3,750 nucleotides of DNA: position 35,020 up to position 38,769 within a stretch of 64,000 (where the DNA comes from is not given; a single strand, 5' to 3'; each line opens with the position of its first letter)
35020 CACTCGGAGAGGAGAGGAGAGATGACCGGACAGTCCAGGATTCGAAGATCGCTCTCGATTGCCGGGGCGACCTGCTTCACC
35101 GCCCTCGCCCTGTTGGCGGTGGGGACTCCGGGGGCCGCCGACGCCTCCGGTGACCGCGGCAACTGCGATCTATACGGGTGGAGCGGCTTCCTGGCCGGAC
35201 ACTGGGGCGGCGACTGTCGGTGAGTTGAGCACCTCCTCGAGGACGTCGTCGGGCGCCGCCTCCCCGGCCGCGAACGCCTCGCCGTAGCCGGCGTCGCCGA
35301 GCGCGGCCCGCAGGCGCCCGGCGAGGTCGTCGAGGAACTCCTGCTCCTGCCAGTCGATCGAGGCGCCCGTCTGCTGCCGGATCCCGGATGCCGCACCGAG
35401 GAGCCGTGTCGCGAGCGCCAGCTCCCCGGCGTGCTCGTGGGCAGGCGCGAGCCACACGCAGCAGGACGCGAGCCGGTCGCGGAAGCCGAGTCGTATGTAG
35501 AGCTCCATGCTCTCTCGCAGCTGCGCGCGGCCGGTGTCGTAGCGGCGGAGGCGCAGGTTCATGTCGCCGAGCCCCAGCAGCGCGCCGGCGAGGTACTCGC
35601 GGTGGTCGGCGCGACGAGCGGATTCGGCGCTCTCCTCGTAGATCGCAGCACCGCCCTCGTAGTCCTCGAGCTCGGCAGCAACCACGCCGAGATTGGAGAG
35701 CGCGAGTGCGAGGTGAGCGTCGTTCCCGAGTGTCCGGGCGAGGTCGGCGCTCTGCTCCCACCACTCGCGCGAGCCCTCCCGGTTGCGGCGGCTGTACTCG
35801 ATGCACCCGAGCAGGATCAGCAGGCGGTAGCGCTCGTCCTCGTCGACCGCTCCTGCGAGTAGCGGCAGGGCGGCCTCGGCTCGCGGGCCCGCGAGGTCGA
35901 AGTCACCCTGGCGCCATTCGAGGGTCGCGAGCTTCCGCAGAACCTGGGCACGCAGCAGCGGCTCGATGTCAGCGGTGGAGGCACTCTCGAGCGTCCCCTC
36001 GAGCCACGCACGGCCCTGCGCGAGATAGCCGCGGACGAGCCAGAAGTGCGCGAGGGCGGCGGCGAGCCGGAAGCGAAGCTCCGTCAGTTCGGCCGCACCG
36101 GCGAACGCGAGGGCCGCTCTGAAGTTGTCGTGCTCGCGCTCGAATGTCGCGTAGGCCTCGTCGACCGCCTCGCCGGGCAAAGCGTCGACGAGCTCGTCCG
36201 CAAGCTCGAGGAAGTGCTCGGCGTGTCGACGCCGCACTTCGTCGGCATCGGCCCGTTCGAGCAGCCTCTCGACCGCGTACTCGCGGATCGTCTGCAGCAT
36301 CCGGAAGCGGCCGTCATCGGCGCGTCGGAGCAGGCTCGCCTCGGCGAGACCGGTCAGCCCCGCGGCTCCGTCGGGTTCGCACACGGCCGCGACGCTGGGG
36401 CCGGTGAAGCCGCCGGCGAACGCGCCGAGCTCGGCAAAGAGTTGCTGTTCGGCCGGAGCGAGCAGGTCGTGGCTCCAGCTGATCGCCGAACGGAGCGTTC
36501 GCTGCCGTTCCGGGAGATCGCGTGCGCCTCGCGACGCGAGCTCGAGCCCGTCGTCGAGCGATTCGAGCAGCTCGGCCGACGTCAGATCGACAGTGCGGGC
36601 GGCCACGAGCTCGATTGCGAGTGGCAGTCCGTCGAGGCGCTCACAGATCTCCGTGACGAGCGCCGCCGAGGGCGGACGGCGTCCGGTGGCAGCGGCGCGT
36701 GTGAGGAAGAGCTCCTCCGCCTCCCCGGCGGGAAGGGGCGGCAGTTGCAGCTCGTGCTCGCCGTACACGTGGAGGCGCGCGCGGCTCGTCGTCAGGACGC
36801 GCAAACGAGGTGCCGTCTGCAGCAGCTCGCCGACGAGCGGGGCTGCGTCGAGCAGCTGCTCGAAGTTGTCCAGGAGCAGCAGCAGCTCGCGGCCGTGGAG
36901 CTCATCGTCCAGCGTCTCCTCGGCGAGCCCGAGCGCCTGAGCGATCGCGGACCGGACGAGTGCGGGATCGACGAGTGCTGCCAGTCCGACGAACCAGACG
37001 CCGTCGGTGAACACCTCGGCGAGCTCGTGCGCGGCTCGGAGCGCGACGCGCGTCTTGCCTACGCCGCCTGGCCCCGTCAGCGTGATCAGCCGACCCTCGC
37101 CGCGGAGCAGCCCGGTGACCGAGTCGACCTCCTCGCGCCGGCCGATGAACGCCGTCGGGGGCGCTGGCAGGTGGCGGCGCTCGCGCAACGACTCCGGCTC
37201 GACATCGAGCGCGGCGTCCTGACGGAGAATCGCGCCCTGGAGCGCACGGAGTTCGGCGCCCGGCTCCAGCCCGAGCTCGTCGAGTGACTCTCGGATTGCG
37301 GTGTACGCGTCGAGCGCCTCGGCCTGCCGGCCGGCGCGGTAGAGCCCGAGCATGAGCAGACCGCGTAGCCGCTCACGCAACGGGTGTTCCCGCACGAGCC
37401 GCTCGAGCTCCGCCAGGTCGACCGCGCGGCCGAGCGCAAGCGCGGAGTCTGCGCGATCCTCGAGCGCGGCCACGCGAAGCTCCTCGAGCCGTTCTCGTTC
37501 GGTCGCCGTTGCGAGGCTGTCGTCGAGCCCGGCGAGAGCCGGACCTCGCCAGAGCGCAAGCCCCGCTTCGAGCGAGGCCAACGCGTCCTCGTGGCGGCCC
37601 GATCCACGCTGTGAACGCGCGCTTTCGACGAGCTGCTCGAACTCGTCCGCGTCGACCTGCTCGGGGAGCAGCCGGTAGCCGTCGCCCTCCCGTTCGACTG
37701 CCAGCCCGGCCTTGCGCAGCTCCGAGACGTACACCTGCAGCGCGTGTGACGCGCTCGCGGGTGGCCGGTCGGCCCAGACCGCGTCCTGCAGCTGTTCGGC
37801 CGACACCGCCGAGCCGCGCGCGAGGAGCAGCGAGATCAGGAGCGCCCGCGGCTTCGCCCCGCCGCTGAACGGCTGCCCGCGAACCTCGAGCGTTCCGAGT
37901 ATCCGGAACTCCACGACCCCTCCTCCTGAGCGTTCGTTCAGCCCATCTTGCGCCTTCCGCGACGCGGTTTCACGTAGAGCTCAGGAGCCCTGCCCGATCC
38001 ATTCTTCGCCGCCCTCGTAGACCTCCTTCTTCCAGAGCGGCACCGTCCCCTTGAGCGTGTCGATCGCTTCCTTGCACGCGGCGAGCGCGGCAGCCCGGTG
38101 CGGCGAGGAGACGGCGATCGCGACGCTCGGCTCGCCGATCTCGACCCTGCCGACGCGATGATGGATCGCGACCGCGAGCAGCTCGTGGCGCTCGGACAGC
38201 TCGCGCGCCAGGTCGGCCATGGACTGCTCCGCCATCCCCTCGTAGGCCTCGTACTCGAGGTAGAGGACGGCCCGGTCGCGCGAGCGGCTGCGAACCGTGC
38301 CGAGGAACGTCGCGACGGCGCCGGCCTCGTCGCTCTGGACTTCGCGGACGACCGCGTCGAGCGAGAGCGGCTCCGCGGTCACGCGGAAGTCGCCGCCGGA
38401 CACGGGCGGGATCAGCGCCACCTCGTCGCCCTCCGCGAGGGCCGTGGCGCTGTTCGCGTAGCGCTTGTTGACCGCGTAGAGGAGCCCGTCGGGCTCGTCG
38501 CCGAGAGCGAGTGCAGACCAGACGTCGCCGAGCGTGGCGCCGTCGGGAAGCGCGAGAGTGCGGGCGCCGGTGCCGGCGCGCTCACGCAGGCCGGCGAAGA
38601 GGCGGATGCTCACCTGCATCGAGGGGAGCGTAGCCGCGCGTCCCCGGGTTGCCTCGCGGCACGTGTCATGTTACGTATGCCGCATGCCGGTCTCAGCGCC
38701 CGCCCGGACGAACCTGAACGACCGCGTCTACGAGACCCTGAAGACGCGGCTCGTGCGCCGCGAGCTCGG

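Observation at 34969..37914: AfsR-like SARP regulator next to a strongly SD-preceded 60-aa secreted two-Cys peptide gene with 11-bp-phased heptamer repeats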

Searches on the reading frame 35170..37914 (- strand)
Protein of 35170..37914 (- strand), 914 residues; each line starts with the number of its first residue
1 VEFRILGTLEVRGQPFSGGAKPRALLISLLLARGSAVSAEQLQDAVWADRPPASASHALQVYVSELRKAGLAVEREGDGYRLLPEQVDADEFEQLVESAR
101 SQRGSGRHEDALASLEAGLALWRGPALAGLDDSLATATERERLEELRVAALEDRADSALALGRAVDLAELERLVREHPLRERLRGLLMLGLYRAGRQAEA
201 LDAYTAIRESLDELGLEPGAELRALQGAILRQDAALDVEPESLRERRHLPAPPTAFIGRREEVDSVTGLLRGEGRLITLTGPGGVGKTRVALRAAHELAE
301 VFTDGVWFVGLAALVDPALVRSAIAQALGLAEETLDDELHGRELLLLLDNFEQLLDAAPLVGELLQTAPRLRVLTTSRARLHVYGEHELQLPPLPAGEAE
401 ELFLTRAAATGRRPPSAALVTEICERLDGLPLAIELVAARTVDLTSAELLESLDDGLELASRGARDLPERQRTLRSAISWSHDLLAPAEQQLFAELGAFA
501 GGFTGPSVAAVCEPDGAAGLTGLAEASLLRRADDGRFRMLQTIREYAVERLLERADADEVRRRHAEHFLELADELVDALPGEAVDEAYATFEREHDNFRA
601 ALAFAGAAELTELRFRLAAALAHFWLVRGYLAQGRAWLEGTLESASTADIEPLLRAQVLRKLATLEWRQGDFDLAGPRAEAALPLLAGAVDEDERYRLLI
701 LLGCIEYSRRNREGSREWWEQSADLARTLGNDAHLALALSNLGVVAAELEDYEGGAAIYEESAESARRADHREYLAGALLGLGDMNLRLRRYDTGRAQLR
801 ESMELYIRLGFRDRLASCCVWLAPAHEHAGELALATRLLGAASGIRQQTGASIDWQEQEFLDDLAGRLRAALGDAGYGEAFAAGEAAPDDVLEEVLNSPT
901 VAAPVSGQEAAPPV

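Call 6: search_protein_families(library=pfam, proteins=[window:35170-37914:-], max_evalue=0.01)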
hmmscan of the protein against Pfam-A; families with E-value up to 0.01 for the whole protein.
window:35170-37914:- (914 aa): 9 families
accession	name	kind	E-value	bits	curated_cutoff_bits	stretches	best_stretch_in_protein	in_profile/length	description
PF03704.23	BTAD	-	2.8e-40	138.5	22.1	1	87-230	1-146/146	Bacterial transcriptional activator domain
PF00486.34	Trans_reg_C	-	3.8e-07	30.5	26.2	1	14-68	2-55/77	Transcriptional regulatory protein, C terminal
PF13424.12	TPR_12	-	1.1e-06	29.2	30.1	2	736-806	3-75/77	Tetratricopeptide repeat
PF00931.28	NB-ARC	-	2e-06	27.7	23.5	1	262-482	4-246/248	NB-ARC domain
PF13191.12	AAA_16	-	3.7e-06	28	32.6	1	256-407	2-121/167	AAA ATPase domain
PF13401.12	AAA_22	-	5.3e-06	27.2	27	1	273-353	4-95/130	AAA domain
PF13481.12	AAA_25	-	3.3e-05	24.1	27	1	253-303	12-59/195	AAA domain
PF25199.1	nSTAND_NTPase5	-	0.0002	21.6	34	1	256-379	18-134/145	Novel STAND NTPase 5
PF07719.23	TPR_2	-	0.0014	19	27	0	736-764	1-29/34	Tetratricopeptide repeat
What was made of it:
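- Checked: Regulator: 35170..37914 (-), 914 aa. Pfam finds Trans_reg_C, BTAD, NB-ARC/AAA_16 and TPR_12 (call 6).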

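Call 7: search_protein_families(library=ncbifam, proteins=[window:35170-37914:-], max_evalue=0.01)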
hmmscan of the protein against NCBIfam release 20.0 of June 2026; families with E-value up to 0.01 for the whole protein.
window:35170-37914:- (914 aa): 4 families
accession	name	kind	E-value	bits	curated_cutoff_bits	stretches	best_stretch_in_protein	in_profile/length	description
NF053617.1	SARPRegAfsRStmc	equivalog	5.6e-55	186.8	1430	1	3-844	31-884/986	SARP-family global regulator AfsR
NF041231.1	BagI_FevR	exception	1.6e-34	119.7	500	1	19-235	12-238/315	AfsR/SARP family transcriptional regulator BagI/FevR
NF041717.1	HaaA_phane_TPR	equivalog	2.4e-19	69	1125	1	246-815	94-711/882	cyclophane-containing RiPP biosynthesis TPR protein HaaT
NF053520.1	HK_Porph_FimS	equivalog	6.7e-05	21.3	600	1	657-851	85-279/618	sensor histidine kinase FimS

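Call 9: find_related_loci(query=window:35170-37914:-, collection=genome_contigs, flank=6000)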
Query window:35170-37914:- (914 aa) in genome_contigs; peptide patterns used: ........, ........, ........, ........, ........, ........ (x = any residue, [..] = any of these).
599 stretches matched a pattern (row limit reached: there are more); 387 encode a relative of the query (tblastn E <= 1e-3); the best 80 are kept; 79 distinct loci.
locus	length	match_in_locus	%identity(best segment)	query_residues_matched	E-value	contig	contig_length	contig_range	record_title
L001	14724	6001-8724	76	1-912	0e+0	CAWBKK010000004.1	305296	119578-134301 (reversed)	MAG: uncultured Gaiellaceae bacterium isolate MFD05747.bin.2.136 genome assembly, contig: contig_34325, whole genome sho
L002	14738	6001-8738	77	1-912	0e+0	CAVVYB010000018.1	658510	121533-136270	MAG: uncultured Gaiellaceae bacterium isolate MFD00962.bin.2.122 genome assembly, contig: contig_8897, whole genome shot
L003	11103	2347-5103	45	1-904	7e-153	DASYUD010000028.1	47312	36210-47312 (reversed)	MAG TPA_asm: Gaiellaceae bacterium isolate SMAG_U4586 k141_1274860, whole genome shotgun sequence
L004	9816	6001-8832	42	1-914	1e-150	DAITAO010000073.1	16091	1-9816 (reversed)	MAG TPA_asm: Gaiellaceae bacterium isolate CTOTU39264 NODE_376_length_16091_cov_30.945248, whole genome shotgun sequence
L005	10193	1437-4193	42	2-903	2e-147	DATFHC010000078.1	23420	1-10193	MAG TPA_asm: Gaiellaceae bacterium isolate SMAG_U8679 k141_1982636, whole genome shotgun sequence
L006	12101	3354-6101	43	1-890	1e-158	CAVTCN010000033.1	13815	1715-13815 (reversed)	MAG: uncultured Actinomycetes bacterium isolate MFD00962.bin.3.421 genome assembly, contig: contig_229713, whole genome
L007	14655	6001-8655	41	1-886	5e-146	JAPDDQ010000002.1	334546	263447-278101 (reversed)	Solirubrobacter taibaiensis strain KCTC 29222 Scaffold2_1, whole genome shotgun sequence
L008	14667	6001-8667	44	1-872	2e-140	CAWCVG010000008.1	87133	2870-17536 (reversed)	MAG: uncultured Actinomycetes bacterium isolate MFD00962.bin.2.86 genome assembly, contig: contig_151310, whole genome s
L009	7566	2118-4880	43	1-902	4e-139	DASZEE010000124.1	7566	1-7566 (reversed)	MAG TPA_asm: Gaiellaceae bacterium isolate SMAG_U6486 k141_424470, whole genome shotgun sequence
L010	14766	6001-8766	43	1-902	2e-135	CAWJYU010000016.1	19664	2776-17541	MAG: uncultured Actinomycetes bacterium isolate MFD06742.bin.2.143 genome assembly, contig: contig_26593, whole genome s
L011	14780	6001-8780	48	1-900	3e-139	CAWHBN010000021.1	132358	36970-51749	MAG: uncultured Actinomycetes bacterium isolate MFD00962.bin.1.65 genome assembly, contig: contig_94585, whole genome sh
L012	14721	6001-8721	79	1-908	0e+0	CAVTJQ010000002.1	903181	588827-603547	MAG: uncultured Gaiellaceae bacterium isolate MFD05747.bin.2.127 genome assembly, contig: contig_11659, whole genome sho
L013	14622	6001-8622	39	1-884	4e-132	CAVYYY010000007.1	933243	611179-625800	MAG: uncultured Actinomycetes bacterium isolate MFD02242.bin.2.184 genome assembly, contig: contig_5091, whole genome sh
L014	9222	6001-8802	39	1-885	5e-138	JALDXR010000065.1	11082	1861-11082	MAG: Nocardioidaceae bacterium isolate MCT-CON-09 NODE_906_length_11082_cov_5.280403, whole genome shotgun sequence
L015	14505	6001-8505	41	18-851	1e-130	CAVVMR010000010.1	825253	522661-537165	MAG: uncultured Gaiellaceae bacterium isolate MFD04935.bin.2.150 genome assembly, contig: contig_3653, whole genome shot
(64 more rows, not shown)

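Call 49: search_solved_structures(query=window:35170-37914:-, max_evalue=0.00001, show_alignments=1)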
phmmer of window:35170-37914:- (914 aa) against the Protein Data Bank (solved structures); distinct sequences matched with E-value up to 0.00001: 4.
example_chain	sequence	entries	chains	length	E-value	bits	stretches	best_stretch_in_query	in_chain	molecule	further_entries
8k60_I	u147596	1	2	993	1.4e-39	139.3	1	13-830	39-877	Regulatory protein AfsR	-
8jke_I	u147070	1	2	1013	1.3e-38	136.2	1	13-830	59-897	Regulatory protein AfsR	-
8hvr_I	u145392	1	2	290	1.2e-30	109.8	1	13-236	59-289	Regulatory protein AfsR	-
2fez_A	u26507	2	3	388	2.7e-28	102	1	2-237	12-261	Probable regulatory protein embR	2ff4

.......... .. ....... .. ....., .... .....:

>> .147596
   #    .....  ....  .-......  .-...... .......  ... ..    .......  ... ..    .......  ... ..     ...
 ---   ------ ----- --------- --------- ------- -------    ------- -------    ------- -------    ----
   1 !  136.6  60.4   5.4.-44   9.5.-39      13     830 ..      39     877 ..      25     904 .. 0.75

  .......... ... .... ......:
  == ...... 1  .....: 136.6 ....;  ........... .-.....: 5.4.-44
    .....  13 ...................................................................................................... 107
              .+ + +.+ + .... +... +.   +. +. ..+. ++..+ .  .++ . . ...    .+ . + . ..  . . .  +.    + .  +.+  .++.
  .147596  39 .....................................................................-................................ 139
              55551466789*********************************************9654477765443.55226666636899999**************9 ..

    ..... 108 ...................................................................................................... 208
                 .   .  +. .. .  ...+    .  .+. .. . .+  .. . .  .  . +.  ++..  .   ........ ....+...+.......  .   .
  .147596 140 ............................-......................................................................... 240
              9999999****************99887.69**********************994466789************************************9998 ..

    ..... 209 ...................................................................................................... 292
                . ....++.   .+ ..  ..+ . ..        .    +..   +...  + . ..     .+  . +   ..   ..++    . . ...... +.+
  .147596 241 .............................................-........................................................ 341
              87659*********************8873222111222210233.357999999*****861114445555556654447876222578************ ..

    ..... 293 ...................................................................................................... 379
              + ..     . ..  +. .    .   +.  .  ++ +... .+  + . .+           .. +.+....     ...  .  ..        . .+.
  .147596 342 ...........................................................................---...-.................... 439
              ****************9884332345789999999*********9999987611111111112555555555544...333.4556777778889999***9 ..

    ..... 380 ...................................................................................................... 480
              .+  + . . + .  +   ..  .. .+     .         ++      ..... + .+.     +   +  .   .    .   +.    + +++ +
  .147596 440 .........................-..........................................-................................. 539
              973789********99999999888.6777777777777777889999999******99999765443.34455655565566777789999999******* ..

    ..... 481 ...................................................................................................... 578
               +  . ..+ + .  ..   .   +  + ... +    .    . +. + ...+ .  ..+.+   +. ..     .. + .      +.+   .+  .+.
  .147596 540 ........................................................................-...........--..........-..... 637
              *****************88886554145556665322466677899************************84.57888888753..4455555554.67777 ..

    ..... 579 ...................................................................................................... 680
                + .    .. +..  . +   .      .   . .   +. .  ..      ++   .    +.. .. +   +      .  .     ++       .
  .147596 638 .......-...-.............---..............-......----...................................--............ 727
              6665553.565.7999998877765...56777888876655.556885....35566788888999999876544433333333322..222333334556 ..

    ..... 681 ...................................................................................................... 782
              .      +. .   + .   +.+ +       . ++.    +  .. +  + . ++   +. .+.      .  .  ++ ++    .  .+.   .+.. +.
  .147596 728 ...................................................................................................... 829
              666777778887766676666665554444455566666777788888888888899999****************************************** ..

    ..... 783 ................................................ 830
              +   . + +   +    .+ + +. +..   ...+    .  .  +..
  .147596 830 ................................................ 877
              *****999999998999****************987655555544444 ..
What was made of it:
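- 35170..37914 (-): Gene for an AfsR-like large SARP regulator (winged helix, BTAD, NB-ARC/NOD, TPR), 914 aa. The last 17 residues are encoded opposite the peptide gene. Pfam (call 6), NCBIfam (call 7), PDB AfsR (call 49).
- On Large SARP regulators (AfsR-like: SARP-NOD-TPR): The N-terminus aligns with the AfsR SARP domain (8hvr) and with EmbR (2fez) (call 49). A continuous alignment with full-length AfsR covers residues 13-830 (call 49).
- On RRNPPA quorum-sensing cassette: The regulator is a SARP/STAND protein (calls 6, 49).
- Closest known: AfsR-afsS of Streptomyces coelicolor. Same: The regulator has the same SARP-NOD-TPR architecture and aligns with AfsR over about 820 residues (call 49).
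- Checked: It aligns with AfsR (PDB 8k60) over residues 13-830, E = 1.4e-39 (call 49).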

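Call 64: search_protein_families(library=pfam, proteins=[L001:8896-11685:+], max_evalue=0.01)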
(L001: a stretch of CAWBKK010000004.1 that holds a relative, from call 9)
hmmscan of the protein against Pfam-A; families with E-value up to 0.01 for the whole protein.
L001:8896-11685:+ (929 aa): 12 families
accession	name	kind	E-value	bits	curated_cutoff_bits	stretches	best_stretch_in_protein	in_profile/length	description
PF03704.23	BTAD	-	9.4e-36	123.8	22.1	1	121-260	1-146/146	Bacterial transcriptional activator domain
PF13424.12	TPR_12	-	1.4e-10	41.7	30.1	2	722-789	5-74/77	Tetratricopeptide repeat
PF00486.34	Trans_reg_C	-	5.2e-08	33.3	26.2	1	48-113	8-76/77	Transcriptional regulatory protein, C terminal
PF13191.12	AAA_16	-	3.6e-07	31.3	32.6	1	286-435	2-119/167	AAA ATPase domain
PF25199.1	nSTAND_NTPase5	-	1.3e-05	25.5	34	1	285-410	17-135/145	Novel STAND NTPase 5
PF00515.34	TPR_1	-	0.00013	22.1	27.8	0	760-788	1-29/34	Tetratricopeptide repeat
PF13481.12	AAA_25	-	0.00073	19.7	27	1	280-336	9-61/195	AAA domain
PF00931.28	NB-ARC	-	0.00077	19.2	23.5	1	293-410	5-138/248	NB-ARC domain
PF13173.12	AAA_14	-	0.00091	19.7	27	1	305-415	3-105/129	AAA domain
PF07719.23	TPR_2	-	0.0017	18.7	27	1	760-788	1-29/34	Tetratricopeptide repeat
PF13374.12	TPR_10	-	0.0034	17.8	27.5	1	760-793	2-35/42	Tetratricopeptide repeat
PF05729.18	NACHT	-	0.0054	17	26.7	0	306-434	2-161/167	NACHT domain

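Call 72: search_protein_families(library=padloc, proteins=[window:35170-37914:-], max_evalue=0.01)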
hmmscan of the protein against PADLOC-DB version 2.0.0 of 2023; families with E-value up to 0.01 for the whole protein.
window:35170-37914:- (914 aa): 1 family
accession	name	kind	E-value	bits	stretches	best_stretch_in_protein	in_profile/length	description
PDLC00915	TRIP13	-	0.0098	13.3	0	276-307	65-96/302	TRIP13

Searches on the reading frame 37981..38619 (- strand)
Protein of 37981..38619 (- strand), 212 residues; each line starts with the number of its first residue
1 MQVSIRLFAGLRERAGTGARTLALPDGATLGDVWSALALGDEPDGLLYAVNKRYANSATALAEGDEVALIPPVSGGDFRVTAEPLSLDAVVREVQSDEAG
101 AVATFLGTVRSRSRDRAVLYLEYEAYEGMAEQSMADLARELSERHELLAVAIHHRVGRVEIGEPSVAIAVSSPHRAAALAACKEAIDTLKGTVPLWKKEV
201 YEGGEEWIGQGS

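Call 6: search_protein_families(library=pfam, proteins=[window:37981-38619:-], max_evalue=0.01)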
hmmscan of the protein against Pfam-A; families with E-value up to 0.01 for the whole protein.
window:37981-38619:- (212 aa): 2 families
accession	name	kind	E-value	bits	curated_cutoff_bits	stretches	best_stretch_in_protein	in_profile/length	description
PF02391.22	MoaE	-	9.9e-40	135.7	23.4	1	80-190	1-112/114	MoaE protein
PF02597.26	ThiS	-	1.9e-17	64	22.5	1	5-76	1-76/76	ThiS family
